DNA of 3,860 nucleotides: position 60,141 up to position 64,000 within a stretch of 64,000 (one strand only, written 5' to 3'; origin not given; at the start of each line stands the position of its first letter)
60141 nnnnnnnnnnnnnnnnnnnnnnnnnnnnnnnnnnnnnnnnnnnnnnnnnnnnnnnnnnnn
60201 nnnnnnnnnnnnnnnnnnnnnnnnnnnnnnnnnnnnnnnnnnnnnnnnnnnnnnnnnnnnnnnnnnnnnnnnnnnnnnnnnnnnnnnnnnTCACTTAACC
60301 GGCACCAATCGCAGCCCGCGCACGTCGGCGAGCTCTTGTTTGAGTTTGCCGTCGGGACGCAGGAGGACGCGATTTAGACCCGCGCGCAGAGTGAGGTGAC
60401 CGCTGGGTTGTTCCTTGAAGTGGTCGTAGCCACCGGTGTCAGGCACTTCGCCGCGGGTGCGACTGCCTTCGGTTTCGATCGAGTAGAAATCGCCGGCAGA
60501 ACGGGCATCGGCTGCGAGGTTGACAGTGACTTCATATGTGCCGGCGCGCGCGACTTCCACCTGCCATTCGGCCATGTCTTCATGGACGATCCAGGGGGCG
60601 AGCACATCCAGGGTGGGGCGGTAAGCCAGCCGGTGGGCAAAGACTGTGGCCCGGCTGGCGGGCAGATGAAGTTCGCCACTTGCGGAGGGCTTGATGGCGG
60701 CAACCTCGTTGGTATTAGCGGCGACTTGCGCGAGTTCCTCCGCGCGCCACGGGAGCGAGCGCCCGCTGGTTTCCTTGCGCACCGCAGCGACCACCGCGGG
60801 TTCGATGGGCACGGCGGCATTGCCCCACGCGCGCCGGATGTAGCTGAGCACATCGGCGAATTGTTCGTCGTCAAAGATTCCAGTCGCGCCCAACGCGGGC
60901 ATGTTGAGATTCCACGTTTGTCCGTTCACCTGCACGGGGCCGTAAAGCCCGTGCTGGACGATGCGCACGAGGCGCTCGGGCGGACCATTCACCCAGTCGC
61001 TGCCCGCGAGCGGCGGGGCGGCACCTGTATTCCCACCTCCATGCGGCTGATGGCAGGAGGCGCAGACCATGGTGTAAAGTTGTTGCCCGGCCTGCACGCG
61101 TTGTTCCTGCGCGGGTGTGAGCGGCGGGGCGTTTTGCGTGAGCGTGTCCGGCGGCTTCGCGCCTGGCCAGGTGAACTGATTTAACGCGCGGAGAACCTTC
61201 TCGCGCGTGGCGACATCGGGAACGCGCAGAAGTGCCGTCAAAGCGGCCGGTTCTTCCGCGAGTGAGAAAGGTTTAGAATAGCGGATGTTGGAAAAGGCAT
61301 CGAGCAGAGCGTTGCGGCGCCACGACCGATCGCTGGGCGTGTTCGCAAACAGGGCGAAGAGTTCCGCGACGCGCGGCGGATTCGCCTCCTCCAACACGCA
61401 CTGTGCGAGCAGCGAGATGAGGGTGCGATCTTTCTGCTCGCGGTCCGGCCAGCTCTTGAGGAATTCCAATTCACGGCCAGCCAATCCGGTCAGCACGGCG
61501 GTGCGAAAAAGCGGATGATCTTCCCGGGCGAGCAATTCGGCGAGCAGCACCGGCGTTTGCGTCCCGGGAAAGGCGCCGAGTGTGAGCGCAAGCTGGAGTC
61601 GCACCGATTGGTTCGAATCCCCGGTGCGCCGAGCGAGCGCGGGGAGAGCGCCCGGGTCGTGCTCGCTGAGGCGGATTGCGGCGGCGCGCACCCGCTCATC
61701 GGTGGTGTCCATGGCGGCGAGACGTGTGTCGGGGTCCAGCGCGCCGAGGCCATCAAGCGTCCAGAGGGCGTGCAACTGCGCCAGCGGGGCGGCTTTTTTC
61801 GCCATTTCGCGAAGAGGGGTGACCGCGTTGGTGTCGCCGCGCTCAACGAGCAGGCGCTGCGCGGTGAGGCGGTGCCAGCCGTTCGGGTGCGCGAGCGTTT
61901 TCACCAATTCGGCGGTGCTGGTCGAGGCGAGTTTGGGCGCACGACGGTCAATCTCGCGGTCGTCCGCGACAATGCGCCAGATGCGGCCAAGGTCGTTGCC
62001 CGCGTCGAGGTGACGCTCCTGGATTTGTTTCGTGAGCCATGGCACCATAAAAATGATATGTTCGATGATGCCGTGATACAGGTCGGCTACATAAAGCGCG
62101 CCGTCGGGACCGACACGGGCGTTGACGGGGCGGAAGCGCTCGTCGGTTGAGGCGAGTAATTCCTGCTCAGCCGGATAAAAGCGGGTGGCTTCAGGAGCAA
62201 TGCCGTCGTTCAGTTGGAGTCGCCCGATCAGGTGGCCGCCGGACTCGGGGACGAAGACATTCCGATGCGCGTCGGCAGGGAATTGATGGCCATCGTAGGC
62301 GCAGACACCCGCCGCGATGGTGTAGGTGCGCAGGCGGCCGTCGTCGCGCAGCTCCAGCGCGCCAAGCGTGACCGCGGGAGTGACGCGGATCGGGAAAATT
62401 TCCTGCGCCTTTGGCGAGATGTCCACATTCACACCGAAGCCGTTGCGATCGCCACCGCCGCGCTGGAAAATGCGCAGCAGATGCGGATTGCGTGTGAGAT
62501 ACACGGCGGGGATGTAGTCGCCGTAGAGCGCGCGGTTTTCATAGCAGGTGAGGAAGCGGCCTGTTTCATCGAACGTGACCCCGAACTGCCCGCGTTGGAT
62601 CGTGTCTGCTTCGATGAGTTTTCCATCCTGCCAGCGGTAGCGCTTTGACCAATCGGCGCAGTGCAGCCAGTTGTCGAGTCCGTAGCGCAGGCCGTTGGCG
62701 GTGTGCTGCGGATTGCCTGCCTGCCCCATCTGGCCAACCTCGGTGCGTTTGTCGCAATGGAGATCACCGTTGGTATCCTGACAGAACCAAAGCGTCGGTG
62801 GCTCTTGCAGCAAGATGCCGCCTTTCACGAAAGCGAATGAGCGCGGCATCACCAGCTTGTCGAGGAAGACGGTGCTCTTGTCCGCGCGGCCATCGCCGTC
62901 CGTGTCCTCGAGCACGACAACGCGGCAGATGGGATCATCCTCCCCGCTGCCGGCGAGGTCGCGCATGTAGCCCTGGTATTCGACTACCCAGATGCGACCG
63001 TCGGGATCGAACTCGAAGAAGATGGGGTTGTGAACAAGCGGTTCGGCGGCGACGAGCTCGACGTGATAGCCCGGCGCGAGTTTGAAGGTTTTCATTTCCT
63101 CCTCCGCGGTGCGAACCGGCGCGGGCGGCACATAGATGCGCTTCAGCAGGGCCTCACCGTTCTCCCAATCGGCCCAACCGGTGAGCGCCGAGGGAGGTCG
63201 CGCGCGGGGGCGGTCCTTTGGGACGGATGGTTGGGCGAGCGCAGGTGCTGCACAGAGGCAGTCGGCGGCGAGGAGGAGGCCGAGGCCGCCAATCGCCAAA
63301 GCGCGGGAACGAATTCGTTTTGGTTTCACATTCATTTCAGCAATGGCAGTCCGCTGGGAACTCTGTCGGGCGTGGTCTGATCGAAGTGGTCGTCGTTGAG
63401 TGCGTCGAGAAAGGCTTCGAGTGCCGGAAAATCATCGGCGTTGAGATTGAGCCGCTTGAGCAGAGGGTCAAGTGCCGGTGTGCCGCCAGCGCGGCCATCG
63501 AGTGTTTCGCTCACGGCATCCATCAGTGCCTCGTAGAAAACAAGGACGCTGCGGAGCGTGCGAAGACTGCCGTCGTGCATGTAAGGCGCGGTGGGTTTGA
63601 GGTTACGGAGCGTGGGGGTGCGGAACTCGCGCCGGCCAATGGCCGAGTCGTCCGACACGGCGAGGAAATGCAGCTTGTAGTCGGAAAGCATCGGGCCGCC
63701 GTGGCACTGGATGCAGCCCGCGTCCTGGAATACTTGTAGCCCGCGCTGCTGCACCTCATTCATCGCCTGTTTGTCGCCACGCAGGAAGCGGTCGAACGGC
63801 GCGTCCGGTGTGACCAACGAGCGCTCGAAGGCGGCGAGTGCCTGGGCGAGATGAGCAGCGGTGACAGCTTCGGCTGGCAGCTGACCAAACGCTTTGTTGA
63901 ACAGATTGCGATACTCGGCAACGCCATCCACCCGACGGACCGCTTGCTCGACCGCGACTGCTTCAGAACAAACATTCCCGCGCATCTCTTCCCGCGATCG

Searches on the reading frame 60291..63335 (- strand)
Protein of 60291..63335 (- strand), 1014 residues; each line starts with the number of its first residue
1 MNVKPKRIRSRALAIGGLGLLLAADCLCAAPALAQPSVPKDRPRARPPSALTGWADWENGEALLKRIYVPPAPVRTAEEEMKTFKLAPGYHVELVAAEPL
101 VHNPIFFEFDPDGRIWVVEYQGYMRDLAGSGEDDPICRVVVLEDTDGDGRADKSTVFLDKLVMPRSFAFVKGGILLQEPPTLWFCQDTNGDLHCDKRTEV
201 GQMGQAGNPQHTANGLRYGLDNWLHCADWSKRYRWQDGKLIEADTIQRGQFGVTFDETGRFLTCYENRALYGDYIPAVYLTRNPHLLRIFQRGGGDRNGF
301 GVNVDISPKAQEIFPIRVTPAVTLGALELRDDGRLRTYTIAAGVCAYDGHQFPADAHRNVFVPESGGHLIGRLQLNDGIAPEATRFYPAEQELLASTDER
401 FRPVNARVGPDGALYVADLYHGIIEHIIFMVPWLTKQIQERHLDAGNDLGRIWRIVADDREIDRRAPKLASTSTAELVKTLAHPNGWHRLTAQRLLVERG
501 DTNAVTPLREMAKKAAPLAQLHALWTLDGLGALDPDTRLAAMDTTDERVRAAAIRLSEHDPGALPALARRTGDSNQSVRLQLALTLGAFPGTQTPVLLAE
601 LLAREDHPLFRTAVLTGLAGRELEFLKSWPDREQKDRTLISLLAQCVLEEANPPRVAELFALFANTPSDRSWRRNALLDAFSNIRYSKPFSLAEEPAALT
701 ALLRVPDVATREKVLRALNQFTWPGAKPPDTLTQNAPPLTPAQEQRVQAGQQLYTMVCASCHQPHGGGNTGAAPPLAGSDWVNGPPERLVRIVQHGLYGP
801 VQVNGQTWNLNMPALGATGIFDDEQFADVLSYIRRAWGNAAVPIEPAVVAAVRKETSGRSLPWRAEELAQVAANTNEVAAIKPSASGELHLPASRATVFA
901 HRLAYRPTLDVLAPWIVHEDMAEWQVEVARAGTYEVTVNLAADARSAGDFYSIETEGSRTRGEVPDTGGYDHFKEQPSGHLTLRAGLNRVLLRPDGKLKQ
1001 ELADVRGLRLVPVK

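Call 16: search_protein_families(library=pfam, proteins=[window:60291-63335:-])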
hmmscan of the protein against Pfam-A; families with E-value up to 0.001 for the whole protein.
window:60291-63335:- (1014 aa): 4 families
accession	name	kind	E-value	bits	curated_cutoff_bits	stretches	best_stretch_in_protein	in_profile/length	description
PF23500.1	DUF7133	-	7.4e-94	315.6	27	1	77-458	2-384/385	Domain of unknown function (DUF7133)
PF13646.12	HEAT_2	-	1.1e-12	48.5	27.7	2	538-618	4-87/88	HEAT repeats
PF00034.26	Cytochrom_C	-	6.4e-12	47.1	21.3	1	747-836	1-89/90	Cytochrome c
PF13442.11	Cytochrome_CBB3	-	1.2e-10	42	27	1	746-833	2-68/68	Cytochrome C oxidase, cbb3-type, subunit III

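Call 46: list_cluster_members(proteins=[P0121, L001:2709-3572:+, L001:3588-4553:-, L001:1688-2668:+, window:60291-63335:-, window:51511-52455:-])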
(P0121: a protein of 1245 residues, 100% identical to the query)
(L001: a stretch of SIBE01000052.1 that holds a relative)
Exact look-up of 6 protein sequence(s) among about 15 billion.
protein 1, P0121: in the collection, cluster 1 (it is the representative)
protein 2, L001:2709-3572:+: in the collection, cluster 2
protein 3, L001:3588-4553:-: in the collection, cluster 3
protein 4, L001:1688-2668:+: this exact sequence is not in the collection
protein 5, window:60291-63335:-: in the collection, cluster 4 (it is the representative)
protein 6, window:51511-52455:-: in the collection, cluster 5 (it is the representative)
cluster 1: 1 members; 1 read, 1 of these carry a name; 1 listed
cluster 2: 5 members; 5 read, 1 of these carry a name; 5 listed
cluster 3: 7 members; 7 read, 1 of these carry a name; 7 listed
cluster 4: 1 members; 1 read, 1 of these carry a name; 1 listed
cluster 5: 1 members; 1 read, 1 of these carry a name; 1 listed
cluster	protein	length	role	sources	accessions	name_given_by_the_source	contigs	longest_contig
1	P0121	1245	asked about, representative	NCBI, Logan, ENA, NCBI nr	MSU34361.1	MAG: hypothetical protein EXS36_04495 [Pedosphaera sp.] | hypothetical protein [Pedosphaera sp.]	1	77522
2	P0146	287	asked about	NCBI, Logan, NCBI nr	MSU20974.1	MAG: hypothetical protein EXS30_06220 [Pedosphaera sp.] | hypothetical protein [Pedosphaera sp.]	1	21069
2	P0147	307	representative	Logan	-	-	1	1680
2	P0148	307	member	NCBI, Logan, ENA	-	-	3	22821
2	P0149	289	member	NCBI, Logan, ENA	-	-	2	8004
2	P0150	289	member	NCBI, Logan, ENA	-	-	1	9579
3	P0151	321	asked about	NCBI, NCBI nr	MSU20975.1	MAG: NAD(P)-dependent oxidoreductase [Pedosphaera sp.] | NAD(P)-dependent oxidoreductase [Pedosphaera sp.]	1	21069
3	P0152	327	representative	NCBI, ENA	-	-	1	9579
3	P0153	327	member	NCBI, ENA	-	-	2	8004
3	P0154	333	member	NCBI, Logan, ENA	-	-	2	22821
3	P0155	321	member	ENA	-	-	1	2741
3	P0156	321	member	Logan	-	-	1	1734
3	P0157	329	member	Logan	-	-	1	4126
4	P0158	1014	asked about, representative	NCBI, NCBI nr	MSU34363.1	MAG: c-type cytochrome [Pedosphaera sp.] | c-type cytochrome [Pedosphaera sp.]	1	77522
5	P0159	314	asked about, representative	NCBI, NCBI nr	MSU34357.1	MAG: SMP-30/gluconolactonase/LRE family protein [Pedosphaera sp.] | SMP-30/gluconolactonase/LRE family protein [Pedosphaera sp.]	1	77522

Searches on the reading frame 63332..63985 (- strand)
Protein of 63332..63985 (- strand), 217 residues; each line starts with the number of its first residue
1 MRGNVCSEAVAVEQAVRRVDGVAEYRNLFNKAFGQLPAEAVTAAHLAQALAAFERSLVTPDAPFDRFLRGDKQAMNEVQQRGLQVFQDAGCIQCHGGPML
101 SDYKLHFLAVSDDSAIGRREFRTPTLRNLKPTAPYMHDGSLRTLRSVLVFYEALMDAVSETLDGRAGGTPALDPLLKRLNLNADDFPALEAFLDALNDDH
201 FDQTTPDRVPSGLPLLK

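Call 54: search_protein_families(library=pfam, max_evalue=0.1, proteins=[window:63332-63985:-])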
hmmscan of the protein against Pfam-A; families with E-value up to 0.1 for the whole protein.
window:63332-63985:- (217 aa): 4 families
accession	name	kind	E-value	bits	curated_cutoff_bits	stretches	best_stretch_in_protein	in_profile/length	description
PF03150.19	CCP_MauG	-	5.2e-17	63.3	25.6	1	12-73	92-149/149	Di-haem cytochrome c peroxidase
PF21419.2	RoxA-like_Cyt-c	-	0.0019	18.2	26.7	1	131-148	12-29/39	RoxA-like, cytochrome c-like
PF00034.26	Cytochrom_C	-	0.032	16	21.3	1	80-145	2-49/90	Cytochrome c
PF22551.1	TY-Chap1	-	0.096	12.8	27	0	35-72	91-128/132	T3SS (YopN, CesT) and YbjN peptide-binding chaperone 1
